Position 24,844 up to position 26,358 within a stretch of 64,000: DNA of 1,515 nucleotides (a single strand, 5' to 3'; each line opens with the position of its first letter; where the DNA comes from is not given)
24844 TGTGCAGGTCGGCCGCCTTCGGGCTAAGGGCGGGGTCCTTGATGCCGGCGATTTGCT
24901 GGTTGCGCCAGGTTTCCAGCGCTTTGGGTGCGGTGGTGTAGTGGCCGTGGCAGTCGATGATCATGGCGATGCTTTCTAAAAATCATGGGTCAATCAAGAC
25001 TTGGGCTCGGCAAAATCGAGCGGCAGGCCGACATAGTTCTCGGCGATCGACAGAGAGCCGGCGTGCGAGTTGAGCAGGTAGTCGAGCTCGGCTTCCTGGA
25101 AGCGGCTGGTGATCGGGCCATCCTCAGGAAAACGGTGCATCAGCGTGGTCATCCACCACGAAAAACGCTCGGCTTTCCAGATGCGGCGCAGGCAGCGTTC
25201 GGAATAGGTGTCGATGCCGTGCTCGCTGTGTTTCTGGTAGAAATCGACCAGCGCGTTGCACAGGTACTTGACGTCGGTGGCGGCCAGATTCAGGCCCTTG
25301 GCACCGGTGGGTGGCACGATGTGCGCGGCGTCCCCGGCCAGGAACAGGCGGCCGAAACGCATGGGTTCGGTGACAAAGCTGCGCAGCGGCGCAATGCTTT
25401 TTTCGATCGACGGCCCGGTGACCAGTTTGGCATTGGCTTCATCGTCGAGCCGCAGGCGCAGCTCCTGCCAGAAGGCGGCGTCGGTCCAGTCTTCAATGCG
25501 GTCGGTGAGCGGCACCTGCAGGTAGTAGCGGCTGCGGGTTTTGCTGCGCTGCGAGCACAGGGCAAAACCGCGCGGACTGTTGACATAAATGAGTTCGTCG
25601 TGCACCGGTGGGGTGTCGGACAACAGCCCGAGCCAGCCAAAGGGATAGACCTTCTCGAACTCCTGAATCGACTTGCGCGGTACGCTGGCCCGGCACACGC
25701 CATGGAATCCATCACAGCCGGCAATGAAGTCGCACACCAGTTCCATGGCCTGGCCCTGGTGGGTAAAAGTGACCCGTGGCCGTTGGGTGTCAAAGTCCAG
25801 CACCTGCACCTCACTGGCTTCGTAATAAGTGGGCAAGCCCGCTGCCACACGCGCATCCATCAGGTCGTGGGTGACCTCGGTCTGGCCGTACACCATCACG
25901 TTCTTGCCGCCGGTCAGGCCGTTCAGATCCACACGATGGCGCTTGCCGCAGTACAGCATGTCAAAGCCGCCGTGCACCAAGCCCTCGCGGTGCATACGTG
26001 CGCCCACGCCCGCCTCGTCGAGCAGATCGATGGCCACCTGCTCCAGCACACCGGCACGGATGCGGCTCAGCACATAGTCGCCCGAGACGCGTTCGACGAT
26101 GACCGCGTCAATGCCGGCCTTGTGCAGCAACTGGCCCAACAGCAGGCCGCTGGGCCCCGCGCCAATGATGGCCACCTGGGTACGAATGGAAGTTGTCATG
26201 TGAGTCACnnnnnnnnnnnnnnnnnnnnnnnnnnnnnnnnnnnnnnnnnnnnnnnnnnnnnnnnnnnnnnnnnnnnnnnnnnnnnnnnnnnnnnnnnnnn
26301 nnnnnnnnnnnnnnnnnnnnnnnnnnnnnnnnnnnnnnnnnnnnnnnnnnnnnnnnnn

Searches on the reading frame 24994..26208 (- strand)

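Call 34: search_protein_families(library=ncbifam, proteins=[window:24994-26208:-], max_evalue=1e-10)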
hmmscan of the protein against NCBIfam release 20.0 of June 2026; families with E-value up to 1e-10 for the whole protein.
window:24994-26208:- (404 aa): 18 families
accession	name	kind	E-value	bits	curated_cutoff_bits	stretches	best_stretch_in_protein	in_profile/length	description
TIGR02360.1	pbenz_hydroxyl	equivalog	1.6e-200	665.9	538.7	1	8-397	1-390/390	4-hydroxybenzoate 3-monooxygenase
NF006091.0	PRK08243.1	subfamily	8.2e-192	637.2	351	1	9-398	2-391/393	4-hydroxybenzoate 3-monooxygenase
NF004829.0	PRK06183.1-3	subfamily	5.2e-21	75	390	1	5-337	4-340/520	bifunctional 3-(3-hydroxy-phenyl)propionate/3-hydroxycinnamic acid hydroxylase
NF004831.0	PRK06183.1-5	equivalog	4.2e-20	71.7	546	1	7-337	6-333/568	bifunctional 3-(3-hydroxy-phenyl)propionate/3-hydroxycinnamic acid hydroxylase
NF005303.0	PRK06834.1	subfamily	1.4e-17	63.4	625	0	10-175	4-161/488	hypothetical protein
NF004780.0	PRK06126.1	subfamily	3e-17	62.1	445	0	4-48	3-47/552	hypothetical protein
NF033145.1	rif_monoox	equivalog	6e-17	61.7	800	1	11-318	2-301/472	rifampin monooxygenase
NF004832.0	PRK06184.1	subfamily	5.8e-16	58.3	476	0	280-337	278-335/506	hypothetical protein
NF006092.0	PRK08244.1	equivalog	1e-15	57.4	644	0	9-174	2-163/494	monooxygenase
NF005612.0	PRK07364.1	equivalog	1e-15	57.2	487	0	237-339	248-347/415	FAD-dependent hydroxylase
NF005691.0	PRK07494.1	equivalog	2.1e-15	56.2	459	0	271-335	266-331/404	UbiH/UbiF family hydroxylase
NF006002.0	PRK08132.1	subfamily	4.9e-15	54.9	416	0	5-174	21-191/552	FAD-dependent oxidoreductase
TIGR01988.1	Ubi-OHases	subfamily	9.8e-15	54.3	224.65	0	236-355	231-343/387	ubiquinone biosynthesis hydroxylase, UbiH/UbiF/VisC/COQ6 family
NF004833.1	PRK06185.1-1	subfamily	2.8e-14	52.7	488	1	9-178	2-174/403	FAD-dependent oxidoreductase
NF004835.0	PRK06185.1-4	equivalog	1.6e-13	50.2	601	0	3-60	4-59/411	FAD-dependent oxidoreductase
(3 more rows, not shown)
